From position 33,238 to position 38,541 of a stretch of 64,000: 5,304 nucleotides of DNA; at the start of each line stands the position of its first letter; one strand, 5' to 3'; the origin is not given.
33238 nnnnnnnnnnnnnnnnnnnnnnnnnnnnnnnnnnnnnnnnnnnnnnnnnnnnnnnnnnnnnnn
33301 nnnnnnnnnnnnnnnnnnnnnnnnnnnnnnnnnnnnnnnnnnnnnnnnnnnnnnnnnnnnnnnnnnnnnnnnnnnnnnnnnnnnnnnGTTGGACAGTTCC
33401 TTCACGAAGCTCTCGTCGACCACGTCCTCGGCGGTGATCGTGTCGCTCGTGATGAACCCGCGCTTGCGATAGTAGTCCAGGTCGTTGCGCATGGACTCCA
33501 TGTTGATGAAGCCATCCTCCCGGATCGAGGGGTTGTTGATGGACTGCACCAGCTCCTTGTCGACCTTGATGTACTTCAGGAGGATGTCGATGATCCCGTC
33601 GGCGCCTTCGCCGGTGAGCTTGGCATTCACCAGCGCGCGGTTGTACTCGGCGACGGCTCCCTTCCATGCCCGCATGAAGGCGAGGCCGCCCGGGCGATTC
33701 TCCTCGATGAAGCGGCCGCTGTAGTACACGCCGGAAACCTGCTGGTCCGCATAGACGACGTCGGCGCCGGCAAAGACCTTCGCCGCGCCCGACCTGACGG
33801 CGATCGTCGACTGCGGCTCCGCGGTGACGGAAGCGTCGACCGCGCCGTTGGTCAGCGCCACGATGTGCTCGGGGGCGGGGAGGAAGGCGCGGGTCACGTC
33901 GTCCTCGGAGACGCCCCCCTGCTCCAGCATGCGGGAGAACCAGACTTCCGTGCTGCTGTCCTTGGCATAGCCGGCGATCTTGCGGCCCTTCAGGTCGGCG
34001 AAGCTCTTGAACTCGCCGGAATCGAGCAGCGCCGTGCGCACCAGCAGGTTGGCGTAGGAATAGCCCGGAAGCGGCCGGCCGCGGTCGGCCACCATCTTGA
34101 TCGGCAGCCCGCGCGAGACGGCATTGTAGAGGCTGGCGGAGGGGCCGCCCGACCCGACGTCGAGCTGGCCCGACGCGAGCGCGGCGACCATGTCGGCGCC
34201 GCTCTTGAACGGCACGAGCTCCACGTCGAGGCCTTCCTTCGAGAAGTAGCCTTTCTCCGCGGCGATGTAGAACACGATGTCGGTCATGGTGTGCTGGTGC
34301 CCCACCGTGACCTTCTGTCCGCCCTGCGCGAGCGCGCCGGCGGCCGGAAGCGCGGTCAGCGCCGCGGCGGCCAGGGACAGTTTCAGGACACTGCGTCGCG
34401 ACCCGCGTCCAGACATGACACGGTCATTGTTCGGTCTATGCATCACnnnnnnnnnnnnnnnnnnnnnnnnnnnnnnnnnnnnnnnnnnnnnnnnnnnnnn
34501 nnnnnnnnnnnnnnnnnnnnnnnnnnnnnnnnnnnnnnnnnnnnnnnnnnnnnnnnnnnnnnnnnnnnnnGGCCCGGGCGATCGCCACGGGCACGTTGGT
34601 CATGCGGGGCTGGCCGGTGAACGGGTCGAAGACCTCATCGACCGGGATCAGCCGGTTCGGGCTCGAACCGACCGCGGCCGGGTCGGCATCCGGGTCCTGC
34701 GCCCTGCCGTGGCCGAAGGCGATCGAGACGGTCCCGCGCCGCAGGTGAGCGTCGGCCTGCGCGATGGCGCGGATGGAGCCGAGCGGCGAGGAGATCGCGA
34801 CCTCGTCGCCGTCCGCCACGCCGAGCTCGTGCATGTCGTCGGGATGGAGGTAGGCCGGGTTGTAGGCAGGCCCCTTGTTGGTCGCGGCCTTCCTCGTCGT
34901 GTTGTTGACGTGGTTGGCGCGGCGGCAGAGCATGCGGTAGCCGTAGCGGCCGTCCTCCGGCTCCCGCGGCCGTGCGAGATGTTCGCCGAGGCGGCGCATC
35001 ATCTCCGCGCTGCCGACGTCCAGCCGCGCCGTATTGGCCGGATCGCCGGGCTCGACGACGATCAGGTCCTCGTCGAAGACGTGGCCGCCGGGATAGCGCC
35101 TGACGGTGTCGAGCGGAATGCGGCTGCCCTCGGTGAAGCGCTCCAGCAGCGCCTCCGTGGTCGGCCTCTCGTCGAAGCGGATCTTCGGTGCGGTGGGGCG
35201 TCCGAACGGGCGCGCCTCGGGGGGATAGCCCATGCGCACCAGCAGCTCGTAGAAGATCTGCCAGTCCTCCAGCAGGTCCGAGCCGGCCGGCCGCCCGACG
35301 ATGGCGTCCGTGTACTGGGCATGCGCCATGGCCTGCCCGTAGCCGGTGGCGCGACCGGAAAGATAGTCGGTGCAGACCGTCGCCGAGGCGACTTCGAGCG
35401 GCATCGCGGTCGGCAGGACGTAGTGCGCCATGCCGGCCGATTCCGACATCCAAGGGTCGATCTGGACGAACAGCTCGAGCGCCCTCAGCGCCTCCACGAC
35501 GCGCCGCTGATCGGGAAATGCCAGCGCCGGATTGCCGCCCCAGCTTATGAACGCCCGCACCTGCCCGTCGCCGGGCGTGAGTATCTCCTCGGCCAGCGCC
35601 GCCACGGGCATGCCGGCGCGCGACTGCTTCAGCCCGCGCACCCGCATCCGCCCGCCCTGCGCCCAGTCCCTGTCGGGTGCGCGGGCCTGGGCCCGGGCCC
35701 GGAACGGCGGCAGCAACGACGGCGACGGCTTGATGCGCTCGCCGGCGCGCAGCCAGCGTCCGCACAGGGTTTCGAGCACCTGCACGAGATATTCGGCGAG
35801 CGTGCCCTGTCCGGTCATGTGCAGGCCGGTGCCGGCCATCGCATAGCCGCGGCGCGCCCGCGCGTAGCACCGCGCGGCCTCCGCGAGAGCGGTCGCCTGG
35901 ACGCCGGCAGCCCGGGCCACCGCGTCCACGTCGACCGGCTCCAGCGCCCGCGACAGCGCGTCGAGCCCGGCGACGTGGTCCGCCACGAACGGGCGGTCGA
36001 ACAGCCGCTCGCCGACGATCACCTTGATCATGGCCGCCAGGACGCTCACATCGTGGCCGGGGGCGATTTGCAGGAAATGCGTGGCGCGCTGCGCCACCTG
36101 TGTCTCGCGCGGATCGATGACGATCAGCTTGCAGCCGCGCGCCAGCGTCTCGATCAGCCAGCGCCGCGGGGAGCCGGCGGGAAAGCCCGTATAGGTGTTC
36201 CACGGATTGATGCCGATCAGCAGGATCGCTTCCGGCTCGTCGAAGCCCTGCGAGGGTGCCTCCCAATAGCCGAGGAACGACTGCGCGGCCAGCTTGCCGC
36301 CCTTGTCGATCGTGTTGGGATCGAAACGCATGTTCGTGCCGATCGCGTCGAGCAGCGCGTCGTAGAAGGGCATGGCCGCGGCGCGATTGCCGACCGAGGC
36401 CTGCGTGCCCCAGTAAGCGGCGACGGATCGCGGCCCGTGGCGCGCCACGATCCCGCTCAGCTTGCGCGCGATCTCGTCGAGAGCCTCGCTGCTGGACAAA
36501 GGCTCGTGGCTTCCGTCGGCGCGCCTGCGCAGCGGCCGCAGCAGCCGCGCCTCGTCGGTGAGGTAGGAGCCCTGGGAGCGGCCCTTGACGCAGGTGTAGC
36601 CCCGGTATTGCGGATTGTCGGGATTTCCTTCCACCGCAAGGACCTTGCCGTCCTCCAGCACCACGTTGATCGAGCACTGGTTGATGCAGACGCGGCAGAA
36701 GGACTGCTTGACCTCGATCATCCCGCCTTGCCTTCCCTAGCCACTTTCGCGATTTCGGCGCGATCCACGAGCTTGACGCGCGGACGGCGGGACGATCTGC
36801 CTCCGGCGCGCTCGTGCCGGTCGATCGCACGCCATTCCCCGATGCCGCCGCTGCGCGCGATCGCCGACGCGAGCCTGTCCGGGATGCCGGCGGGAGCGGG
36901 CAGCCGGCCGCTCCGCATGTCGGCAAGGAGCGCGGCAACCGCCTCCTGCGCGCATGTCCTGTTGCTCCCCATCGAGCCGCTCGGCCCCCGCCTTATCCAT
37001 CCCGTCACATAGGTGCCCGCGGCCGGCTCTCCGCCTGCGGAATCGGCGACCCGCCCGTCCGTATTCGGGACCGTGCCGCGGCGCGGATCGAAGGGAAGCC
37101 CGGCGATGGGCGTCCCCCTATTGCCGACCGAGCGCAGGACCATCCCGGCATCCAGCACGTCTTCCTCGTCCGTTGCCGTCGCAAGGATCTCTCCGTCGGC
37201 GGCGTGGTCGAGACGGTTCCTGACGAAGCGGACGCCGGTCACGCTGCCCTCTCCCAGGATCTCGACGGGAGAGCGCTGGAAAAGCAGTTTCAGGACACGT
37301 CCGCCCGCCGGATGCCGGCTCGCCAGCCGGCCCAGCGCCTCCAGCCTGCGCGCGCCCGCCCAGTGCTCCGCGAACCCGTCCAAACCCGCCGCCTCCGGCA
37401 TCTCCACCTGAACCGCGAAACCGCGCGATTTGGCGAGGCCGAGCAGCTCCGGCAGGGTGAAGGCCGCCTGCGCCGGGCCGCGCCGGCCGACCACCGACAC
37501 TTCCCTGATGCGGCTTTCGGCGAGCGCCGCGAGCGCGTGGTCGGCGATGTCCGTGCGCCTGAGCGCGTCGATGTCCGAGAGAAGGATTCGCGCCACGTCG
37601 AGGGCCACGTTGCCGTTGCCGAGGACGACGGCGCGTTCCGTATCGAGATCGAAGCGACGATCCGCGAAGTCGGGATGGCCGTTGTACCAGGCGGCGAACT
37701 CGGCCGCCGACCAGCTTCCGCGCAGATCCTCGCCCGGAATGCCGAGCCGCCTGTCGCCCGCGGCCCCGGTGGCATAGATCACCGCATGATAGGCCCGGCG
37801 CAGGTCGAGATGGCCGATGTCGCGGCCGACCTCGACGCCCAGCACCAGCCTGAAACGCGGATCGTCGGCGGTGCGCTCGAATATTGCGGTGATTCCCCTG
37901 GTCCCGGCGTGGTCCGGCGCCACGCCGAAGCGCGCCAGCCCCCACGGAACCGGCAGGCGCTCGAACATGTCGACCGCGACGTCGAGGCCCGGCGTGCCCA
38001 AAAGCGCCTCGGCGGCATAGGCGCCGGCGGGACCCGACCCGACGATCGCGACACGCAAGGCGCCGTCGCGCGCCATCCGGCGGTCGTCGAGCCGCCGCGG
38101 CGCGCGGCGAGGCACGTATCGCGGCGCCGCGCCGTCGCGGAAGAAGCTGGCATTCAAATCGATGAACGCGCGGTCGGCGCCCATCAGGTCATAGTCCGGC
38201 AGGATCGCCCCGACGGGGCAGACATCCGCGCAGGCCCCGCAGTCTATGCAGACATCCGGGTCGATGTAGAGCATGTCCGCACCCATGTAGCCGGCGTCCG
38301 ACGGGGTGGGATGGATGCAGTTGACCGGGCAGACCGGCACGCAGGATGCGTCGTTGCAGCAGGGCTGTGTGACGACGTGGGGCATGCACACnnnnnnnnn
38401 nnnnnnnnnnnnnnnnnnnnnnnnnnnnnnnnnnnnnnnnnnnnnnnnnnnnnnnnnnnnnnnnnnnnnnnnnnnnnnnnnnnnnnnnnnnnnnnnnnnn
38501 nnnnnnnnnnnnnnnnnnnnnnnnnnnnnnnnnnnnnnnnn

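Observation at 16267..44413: A 28-kb MarR regulon readable from the DNA: about 7 copies of ATCAG-YATR-CTGAT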

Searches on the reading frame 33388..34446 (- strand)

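Call 6: search_protein_families(library=pfam, proteins=[window:33388-34446:-])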
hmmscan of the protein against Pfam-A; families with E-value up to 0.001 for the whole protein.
window:33388-34446:- (353 aa): 6 families
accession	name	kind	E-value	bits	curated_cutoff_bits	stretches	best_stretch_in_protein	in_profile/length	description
PF09084.16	NMT1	-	1.3e-24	87.7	20.5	1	58-265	6-206/216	NMT1/THI5 like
PF13379.11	NMT1_2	-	2.3e-15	57.5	24.7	1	44-261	6-231/252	NMT1-like family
PF12974.12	Phosphonate-bd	-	5.2e-08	33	27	1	72-210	28-164/242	ABC transporter, phosphonate, periplasmic substrate-binding protein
PF16868.10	NMT1_3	-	1.6e-06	28.4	27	1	140-216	97-174/289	NMT1-like family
PF04069.17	OpuAC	-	3e-06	27.5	21.2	1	45-157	2-113/257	Substrate binding domain of ABC-type glycine betaine transport system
PF10518.14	TAT_signal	-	0.00075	19.8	22.7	1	16-34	3-21/21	TAT (twin-arginine translocation) pathway signal sequence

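Call 26: search_protein_families(library=ncbifam, proteins=[window:33388-34446:-], max_evalue=0.00001)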
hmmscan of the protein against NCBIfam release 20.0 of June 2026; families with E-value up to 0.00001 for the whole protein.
window:33388-34446:- (353 aa): 6 families
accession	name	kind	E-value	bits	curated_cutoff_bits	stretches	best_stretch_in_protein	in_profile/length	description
TIGR01728.1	SsuA_fam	subfamily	3.6e-30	105.2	163.5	1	46-265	1-213/290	aliphatic sulfonate ABC transporter substrate-binding protein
NF008588.0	PRK11553.1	subfamily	9.8e-14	51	299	1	22-245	6-216/319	aliphatic sulfonate ABC transporter substrate-binding protein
TIGR01729.1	taurine_ABC_bnd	equivalog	1.1e-10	41.5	304.25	1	46-230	1-173/300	taurine ABC transporter substrate-binding protein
NF040735.1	SBP_SaoX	equivalog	1.1e-10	41.1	300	1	57-235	16-182/330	ABC transporter substrate-binding subunit SaoX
TIGR02122.1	TRAP_TAXI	subfamily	8e-10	38.1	84.35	1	74-209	62-197/320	TAXI family TRAP transporter solute-binding subunit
NF008553.0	PRK11480.1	equivalog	2.3e-06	27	490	1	26-212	6-179/320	taurine ABC transporter substrate-binding protein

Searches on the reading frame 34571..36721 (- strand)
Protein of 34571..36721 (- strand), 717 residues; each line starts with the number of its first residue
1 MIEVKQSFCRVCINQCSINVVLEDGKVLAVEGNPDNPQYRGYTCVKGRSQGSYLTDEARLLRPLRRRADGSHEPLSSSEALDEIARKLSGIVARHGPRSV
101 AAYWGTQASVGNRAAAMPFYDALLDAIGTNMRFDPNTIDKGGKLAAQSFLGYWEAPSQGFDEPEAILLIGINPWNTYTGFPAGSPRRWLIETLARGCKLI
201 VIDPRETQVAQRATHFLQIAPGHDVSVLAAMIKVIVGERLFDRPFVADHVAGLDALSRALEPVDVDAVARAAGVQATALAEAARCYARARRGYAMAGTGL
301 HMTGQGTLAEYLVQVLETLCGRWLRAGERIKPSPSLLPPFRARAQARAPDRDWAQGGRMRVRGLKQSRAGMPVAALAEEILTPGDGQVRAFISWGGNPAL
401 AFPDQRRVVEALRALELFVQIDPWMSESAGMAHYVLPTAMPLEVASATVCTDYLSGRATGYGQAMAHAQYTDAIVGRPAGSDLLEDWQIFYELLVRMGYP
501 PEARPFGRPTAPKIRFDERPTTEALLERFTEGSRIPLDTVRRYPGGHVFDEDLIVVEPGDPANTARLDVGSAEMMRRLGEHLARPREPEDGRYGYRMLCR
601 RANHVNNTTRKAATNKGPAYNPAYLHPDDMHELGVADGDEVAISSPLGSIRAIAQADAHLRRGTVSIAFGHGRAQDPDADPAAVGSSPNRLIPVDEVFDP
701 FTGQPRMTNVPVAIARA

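Call 6: search_protein_families(library=pfam, proteins=[window:34571-36721:-])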
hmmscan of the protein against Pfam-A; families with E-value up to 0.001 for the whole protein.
window:34571-36721:- (717 aa): 3 families
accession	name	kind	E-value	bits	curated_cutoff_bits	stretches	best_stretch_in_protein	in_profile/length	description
PF00384.28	Molybdopterin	-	1.1e-23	84.4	24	1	59-453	1-325/353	Molybdopterin oxidoreductase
PF01568.27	Molydop_binding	-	1.1e-15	58.1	26.8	1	600-709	7-108/110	Molydopterin dinucleotide binding domain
PF04879.21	Molybdop_Fe4S4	-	9.6e-13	48.3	22.7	1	3-51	2-50/55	Molybdopterin oxidoreductase Fe4S4 domain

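Call 26: search_protein_families(library=ncbifam, proteins=[window:34571-36721:-], max_evalue=0.00001)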
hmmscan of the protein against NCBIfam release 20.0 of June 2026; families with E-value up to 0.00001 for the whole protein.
window:34571-36721:- (717 aa): 25 families
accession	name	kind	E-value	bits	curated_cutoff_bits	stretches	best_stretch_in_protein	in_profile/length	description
TIGR01591.1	Fdh-alpha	equivalog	3.4e-55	187.4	666.25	2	9-316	3-304/672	formate dehydrogenase subunit alpha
NF012032.0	PRK15488.1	equivalog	5.6e-51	173.4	694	2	5-289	44-320/759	thiosulfate reductase PhsA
NF047855.1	AssmNtatRedNasC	equivalog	4e-42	144.4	1100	3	192-316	205-331/708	assimilatory nitrate reductase catalytic subunit NasC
TIGR03479.1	DMSO_red_II_alp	subfamily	2e-28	99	984.75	1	6-248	60-305/913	molybdopterin-dependent oxidoreductase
TIGR02166.1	dmsA_ynfE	subfamily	2.7e-27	95.2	777.7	1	4-255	44-304/794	DMSO/selenate family reductase complex A subunit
NF041323.1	Nitr_red_NasA_Halo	equivalog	3e-26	92.1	1000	1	25-308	17-290/673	assimilatory nitrate reductase NasA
TIGR01553.1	formate-DH-alph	equivalog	2.6e-23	81.7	814.2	1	9-251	49-305/1009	formate dehydrogenase-N subunit alpha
NF041783.2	mnquin_red_QrcB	equivalog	7.1e-23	80.6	440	1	5-457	53-472/695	menaquinone reductase molybdopterin-binding-like subunit QrcB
TIGR01701.1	Fdhalpha-like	subfamily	5.6e-21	74.4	582.15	2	54-301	94-357/744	FdhF/YdeP family oxidoreductase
NF041714.1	arsenate_red_ArrA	equivalog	9.1e-20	70.4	1600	1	7-254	53-300/848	arsenate respiratory reductase molybdopterin-containing subunit ArrA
NF010055.0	PRK13532.1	equivalog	2.1e-19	69.3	904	1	5-138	43-178/830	nitrate reductase catalytic subunit NapA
NF041513.1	formate_DH_Act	exception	1.2e-18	66.3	1400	2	4-88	42-127/1067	formate dehydrogenase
TIGR01706.1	NAPA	equivalog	1.8e-18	66.3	930.55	1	5-250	43-291/830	periplasmic nitrate reductase subunit alpha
TIGR00509.1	bisC_fam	subfamily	6.5e-18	64.3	1017.55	1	65-453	64-478/772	molybdopterin guanine dinucleotide-containing S/N-oxide reductase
NF041884.1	selenate_YnfF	exception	1e-16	60.1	1650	1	8-255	49-304/798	selenate/tellurate reductase subunit YnfF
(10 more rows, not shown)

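Call 55: find_related_loci(query=window:34571-36721:-, collection=metagenome_contigs, flank=10000)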
Query window:34571-36721:- (717 aa) in metagenome_contigs; peptide patterns used: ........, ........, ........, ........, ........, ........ (x = any residue, [..] = any of these).
76 stretches matched a pattern; 62 encode a relative of the query (tblastn E <= 1e-3); 62 distinct loci.
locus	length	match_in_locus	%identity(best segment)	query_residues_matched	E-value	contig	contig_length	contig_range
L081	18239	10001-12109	49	2-714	0e+0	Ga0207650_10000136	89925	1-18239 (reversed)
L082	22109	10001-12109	49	2-714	0e+0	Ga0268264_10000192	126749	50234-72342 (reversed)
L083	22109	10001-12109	49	2-714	0e+0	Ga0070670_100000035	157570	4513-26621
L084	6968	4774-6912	40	7-714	2e-150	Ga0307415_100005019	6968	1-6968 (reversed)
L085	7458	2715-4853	40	7-714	8e-150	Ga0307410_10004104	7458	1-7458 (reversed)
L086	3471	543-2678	36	2-717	2e-133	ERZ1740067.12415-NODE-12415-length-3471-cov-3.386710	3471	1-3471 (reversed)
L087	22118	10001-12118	37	2-717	2e-128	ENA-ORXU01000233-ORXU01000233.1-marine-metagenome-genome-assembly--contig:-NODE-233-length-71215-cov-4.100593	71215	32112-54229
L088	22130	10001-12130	37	2-717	3e-127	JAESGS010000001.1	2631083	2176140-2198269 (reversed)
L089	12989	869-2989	36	2-714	1e-126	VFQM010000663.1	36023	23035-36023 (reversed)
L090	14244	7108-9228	36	2-714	6e-127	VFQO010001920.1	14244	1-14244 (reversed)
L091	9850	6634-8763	36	2-717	4e-126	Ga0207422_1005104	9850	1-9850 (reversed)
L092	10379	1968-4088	36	2-714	5e-126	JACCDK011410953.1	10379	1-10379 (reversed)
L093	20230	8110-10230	36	2-714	2e-125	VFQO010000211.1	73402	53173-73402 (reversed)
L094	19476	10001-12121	36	2-714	3e-125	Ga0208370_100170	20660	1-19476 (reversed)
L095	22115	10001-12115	36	2-712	6e-125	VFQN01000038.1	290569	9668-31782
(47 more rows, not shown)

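Call 73: search_solved_structures(query=window:34571-36721:-, max_evalue=1e-20)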
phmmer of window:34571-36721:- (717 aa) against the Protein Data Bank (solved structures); distinct sequences matched with E-value up to 1e-20: 12.
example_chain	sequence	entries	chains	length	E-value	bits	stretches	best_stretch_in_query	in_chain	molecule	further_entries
7qv7_S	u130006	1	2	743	2.8e-34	121.9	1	7-444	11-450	Hydrogen dependent carbon dioxide reductase subunit FdhF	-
1aa6_A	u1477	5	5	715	2.6e-32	115.4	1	7-501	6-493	FORMATE DEHYDROGENASE H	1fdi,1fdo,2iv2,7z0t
9t1s_L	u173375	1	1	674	3.9e-31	111.5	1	7-440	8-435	formate dehydrogenase (coenzyme F420)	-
2e7z_A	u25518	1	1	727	1.2e-28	103.3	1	7-330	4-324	Acetylene hydratase Ahy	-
7vw6_A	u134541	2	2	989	5.1e-28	101.2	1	6-452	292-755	Formate dehydrogenase | Tungsten-containing formate dehydrogenase alpha subunit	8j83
7e5z_A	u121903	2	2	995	5.2e-28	101.2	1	6-452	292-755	Formate dehydrogenase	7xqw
2vpw_A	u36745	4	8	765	9.1e-28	100.4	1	7-443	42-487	THIOSULFATE REDUCTASE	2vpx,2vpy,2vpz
6tg9_A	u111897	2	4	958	4.6e-26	94.8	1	9-443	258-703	Formate dehydrogenase subunit alpha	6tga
7bkb_D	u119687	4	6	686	9.8e-26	93.7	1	7-665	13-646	Formate dehydrogenase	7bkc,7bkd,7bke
9wxb_B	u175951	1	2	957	5.9e-25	91.1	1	9-443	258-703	Formate dehydrogenase alpha subunit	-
2jim_A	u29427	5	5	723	1.9e-23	86.1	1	7-329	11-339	PERIPLASMIC NITRATE REDUCTASE | PROTEIN (PERIPLASMIC NITRATE REDUCTASE)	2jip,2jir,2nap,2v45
2jio_A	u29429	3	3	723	9.4e-23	83.8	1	7-329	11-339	PERIPLASMIC NITRATE REDUCTASE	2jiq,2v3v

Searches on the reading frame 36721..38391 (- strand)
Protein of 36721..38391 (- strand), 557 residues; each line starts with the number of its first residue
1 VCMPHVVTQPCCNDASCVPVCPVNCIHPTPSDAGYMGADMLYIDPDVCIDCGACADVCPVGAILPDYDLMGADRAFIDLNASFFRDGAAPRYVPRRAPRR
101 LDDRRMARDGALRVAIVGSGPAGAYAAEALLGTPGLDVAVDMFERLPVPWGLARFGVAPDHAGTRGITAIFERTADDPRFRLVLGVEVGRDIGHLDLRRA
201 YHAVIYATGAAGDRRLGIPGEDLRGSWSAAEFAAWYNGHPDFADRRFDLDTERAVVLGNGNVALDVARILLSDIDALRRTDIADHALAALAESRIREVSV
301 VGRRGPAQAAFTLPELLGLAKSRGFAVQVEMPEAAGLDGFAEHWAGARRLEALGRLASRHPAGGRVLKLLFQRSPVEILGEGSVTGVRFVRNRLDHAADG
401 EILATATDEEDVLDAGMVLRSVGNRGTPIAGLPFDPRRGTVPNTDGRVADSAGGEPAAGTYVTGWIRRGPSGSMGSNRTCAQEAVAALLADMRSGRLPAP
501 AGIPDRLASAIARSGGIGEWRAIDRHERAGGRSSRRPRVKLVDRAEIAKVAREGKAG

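Call 7: search_protein_families(library=pfam, proteins=[window:36721-38391:-])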
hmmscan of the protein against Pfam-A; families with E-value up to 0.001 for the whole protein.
window:36721-38391:- (557 aa): 9 families
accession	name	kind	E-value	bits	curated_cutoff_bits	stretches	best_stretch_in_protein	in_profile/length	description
PF07992.20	Pyr_redox_2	-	5e-10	39.7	26.1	1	113-270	2-161/291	Pyridine nucleotide-disulphide oxidoreductase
PF00037.32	Fer4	-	5.1e-09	36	21.1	1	42-63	2-23/24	4Fe-4S binding domain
PF12838.12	Fer4_7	-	2.9e-07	31.3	27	1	16-62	7-52/52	4Fe-4S dicluster domain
PF12837.12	Fer4_6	-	2.3e-06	27.7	25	1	42-63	3-24/24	4Fe-4S binding domain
PF12797.12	Fer4_2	-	1.5e-05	25.1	24.5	1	41-60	3-22/22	4Fe-4S binding domain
PF13237.11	Fer4_10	-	6.5e-05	23.2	25.5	1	41-64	2-27/53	4Fe-4S dicluster domain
PF13450.12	NAD_binding_8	-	0.0001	23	21.9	0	116-172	1-54/68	NAD(P)-binding Rossmann-like domain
PF13187.11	Fer4_9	-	0.00017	22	27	1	12-63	3-52/52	4Fe-4S dicluster domain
PF13484.11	Fer4_16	-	0.00037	21.6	30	1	48-66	2-20/66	4Fe-4S double cluster binding domain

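Call 26: search_protein_families(library=ncbifam, proteins=[window:36721-38391:-], max_evalue=0.00001)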
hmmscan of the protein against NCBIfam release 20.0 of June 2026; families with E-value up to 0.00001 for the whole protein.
window:36721-38391:- (557 aa): 18 families
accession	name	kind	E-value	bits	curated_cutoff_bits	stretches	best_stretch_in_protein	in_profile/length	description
NF009409.0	PRK12770.1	subfamily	2.9e-21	75.9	343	1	109-268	16-190/360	putative glutamate synthase subunit beta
NF009410.0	PRK12771.1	subfamily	9e-20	70.7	516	1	106-269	133-286/566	NAD(P)-binding protein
TIGR01317.1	GOGAT_sm_gam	subfamily_domain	2.7e-18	66.1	447.7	1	112-265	144-297/485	glutamate synthase small subunit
TIGR01316.1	gltA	equivalog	2.9e-18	65.9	471.75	1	109-269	131-290/449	NADPH-dependent glutamate synthase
NF045480.1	FdxA_Actino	equivalog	8.9e-18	64.5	125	1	3-102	1-94/107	ferredoxin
NF010590.0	PRK13984.1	equivalog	1.1e-17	63.4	946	1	111-271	288-443/611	putative oxidoreductase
NF045490.1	FdxA_Protbact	equivalog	1.1e-16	61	135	1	3-83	1-75/104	ferredoxin FdxA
TIGR01318.1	gltD_gamma_fam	subfamily_domain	6.5e-15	54.7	482.95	1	111-269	141-300/467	glutamate synthase, small subunit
NF009451.0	PRK12809.1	equivalog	1.7e-14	53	1154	1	113-269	312-469/639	formate-dependent uric acid utilization protein YgfT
NF009454.0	PRK12814.1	equivalog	4.8e-13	48.4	916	1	109-270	191-342/657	putative NADPH-dependent glutamate synthase small subunit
NF009408.0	PRK12769.1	equivalog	2.7e-11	42.3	1003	1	111-271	327-488/659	formate-dependent uric acid utilization protein AegA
NF009413.0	PRK12775.1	equivalog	2.9e-11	41.9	1895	1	112-269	431-589/1006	putative trifunctional 2-polyprenylphenol hydroxylase/glutamate synthase subunit beta/ferritin domain-containing protein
NF058577.1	FdxA_fam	equivalog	6.8e-11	42.2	65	1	3-62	1-52/52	4Fe-4S ferredoxin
NF009414.0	PRK12778.1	equivalog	5.7e-10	38.1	1103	1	107-269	427-588/752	bifunctional dihydroorotate dehydrogenase B NAD binding subunit/NADPH-dependent glutamate synthase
NF009415.0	PRK12779.1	equivalog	1.1e-07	30.2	1519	1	114-269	309-465/944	putative bifunctional glutamate synthase subunit beta/2-polyprenylphenol hydroxylase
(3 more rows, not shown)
